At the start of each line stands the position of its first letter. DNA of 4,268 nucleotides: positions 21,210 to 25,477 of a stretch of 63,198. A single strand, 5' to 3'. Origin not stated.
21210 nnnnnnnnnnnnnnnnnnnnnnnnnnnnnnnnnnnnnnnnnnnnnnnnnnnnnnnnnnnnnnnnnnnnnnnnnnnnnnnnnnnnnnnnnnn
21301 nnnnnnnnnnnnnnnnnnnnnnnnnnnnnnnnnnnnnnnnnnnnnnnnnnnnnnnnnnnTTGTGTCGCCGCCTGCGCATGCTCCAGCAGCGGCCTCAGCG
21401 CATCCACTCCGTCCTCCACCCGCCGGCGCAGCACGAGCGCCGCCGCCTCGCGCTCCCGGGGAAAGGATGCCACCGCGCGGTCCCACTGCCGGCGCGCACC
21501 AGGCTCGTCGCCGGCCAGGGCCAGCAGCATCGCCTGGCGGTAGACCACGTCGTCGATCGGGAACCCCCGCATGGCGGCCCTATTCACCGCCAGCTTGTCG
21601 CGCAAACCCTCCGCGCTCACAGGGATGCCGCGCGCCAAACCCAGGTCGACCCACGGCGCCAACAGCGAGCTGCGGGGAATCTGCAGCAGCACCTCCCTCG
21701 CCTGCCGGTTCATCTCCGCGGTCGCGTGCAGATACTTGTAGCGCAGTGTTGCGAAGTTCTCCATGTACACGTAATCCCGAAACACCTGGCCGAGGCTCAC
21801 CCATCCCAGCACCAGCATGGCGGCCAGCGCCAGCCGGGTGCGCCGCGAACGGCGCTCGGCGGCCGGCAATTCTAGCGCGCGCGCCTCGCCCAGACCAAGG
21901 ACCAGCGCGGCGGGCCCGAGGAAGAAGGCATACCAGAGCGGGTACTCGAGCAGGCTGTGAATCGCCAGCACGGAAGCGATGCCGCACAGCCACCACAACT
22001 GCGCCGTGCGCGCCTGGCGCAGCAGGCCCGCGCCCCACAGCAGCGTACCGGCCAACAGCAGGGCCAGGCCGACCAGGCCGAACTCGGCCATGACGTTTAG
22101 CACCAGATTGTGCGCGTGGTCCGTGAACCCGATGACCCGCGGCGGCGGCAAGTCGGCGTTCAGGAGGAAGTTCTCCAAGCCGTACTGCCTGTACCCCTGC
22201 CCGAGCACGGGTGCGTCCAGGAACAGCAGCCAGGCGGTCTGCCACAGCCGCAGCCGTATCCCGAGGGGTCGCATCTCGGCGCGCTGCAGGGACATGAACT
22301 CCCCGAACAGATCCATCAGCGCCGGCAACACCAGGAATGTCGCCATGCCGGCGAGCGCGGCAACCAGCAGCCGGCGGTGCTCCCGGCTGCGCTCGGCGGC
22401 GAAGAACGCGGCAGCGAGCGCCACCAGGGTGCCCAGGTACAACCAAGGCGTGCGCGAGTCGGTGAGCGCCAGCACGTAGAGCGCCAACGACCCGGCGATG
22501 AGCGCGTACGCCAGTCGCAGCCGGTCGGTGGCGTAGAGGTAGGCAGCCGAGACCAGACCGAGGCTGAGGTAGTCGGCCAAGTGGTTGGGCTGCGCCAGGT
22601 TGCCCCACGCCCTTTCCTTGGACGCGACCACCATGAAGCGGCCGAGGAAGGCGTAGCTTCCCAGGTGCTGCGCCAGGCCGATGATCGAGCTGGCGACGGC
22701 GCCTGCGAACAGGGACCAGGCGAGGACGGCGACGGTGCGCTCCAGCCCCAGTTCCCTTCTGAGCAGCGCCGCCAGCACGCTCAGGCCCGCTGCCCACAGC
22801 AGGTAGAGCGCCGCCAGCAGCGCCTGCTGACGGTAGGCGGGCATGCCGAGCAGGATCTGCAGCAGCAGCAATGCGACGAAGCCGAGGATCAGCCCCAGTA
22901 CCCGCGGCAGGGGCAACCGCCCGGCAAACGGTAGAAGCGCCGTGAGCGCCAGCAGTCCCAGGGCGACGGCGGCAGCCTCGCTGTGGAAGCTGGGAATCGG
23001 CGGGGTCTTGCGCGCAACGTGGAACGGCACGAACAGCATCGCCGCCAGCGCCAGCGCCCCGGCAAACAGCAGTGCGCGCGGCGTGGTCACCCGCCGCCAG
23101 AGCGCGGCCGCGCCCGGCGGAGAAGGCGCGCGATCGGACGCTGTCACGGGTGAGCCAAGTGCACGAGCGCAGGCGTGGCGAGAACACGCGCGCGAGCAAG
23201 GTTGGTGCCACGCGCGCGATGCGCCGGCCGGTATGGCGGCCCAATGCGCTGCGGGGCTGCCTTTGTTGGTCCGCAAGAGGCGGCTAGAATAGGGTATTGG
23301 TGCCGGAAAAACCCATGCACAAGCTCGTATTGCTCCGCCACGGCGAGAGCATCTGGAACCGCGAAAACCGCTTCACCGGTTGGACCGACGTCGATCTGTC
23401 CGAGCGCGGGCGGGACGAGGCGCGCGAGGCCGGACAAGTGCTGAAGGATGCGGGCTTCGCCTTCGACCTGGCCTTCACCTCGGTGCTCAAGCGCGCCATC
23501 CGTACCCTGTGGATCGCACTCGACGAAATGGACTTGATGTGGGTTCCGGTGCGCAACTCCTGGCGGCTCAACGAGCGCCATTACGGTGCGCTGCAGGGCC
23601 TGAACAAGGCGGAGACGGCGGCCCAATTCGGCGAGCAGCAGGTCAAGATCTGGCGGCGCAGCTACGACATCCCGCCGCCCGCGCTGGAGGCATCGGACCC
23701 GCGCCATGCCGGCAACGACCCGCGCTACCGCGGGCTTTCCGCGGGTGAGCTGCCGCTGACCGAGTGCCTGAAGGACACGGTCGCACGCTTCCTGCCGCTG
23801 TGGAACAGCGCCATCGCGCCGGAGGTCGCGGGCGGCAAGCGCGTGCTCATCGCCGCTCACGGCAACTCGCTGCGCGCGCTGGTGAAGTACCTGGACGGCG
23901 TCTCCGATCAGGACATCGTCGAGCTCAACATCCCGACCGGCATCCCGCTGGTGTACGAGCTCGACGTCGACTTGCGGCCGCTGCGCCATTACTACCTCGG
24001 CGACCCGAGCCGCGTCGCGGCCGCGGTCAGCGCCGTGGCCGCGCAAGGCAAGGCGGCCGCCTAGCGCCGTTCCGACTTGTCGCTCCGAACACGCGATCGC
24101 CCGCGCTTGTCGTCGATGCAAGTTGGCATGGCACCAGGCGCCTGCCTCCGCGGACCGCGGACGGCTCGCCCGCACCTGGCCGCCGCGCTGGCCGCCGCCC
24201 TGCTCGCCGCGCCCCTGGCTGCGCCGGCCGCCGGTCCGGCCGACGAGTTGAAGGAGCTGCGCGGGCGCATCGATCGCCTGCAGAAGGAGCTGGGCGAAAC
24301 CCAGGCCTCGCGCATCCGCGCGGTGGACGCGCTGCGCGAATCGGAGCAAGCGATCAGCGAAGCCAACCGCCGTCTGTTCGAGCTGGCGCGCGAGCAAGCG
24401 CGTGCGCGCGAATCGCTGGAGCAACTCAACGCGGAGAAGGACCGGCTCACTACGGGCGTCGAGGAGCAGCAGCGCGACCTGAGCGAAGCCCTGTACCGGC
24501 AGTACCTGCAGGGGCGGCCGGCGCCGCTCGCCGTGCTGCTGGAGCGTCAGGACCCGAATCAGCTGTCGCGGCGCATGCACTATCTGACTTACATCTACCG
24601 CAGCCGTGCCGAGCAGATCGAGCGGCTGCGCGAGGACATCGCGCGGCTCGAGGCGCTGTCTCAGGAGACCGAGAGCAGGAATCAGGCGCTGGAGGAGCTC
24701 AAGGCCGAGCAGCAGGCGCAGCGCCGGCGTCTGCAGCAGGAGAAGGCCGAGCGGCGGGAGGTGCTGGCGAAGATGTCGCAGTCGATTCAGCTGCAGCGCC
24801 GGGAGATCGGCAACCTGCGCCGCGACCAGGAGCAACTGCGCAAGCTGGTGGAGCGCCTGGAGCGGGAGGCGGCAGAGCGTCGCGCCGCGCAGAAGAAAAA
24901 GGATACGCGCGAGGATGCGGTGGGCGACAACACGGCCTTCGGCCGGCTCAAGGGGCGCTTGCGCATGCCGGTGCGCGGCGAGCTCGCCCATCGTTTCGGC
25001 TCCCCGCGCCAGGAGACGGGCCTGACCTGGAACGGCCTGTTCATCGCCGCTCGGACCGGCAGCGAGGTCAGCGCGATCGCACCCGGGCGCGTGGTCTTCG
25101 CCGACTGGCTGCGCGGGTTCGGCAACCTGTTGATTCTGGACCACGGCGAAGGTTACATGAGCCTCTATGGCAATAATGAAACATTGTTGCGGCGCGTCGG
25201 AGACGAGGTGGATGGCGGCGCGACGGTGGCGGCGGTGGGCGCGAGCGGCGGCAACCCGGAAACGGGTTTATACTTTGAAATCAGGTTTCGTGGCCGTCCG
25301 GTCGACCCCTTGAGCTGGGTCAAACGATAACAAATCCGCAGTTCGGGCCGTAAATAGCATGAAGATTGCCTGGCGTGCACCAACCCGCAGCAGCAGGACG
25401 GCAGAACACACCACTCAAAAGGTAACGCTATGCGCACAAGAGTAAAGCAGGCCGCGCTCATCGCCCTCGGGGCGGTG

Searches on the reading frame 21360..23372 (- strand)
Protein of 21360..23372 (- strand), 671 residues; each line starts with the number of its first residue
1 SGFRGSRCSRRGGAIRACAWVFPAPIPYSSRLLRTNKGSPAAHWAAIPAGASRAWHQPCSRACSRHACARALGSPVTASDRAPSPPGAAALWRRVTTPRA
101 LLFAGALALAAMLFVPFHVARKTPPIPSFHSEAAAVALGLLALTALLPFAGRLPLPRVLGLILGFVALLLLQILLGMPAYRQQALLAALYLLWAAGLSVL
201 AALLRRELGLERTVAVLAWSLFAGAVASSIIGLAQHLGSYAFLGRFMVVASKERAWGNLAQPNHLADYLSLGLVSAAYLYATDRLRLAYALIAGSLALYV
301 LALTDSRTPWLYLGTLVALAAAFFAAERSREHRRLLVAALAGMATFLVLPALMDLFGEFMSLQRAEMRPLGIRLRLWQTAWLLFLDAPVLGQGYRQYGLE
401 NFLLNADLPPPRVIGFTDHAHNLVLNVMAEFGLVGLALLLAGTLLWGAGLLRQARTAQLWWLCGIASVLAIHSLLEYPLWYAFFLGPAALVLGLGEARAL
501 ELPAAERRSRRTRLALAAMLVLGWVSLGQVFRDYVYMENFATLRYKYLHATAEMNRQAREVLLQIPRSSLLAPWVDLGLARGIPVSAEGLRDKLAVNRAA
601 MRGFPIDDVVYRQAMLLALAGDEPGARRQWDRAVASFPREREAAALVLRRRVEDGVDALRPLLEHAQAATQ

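Call 24: search_protein_families(library=pfam, proteins=[window:21360-23372:-], max_evalue=0.0001)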
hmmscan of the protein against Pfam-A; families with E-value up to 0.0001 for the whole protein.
window:21360-23372:- (671 aa): 3 families
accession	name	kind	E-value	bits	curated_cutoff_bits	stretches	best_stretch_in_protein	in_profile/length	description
PF11846.14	Wzy_C_2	-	1.9e-27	96.9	28.5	1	460-644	1-183/191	Virulence factor membrane-bound polymerase, C-terminal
PF04932.20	Wzy_C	-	6.5e-22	78.4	31.7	1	295-440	4-149/149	O-Antigen ligase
PF15864.10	PglL_A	-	3.9e-09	36.5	25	1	255-279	1-25/26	Protein glycosylation ligase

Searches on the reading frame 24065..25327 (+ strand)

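Call 24: search_protein_families(library=pfam, proteins=[window:24065-25327:+], max_evalue=0.0001)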
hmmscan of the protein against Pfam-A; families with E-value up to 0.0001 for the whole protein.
window:24065-25327:+ (421 aa): 1 family
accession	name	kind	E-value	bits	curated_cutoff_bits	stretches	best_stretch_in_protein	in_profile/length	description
PF01551.29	Peptidase_M23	-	4.7e-24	84.8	28.7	1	322-415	3-96/96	Peptidase family M23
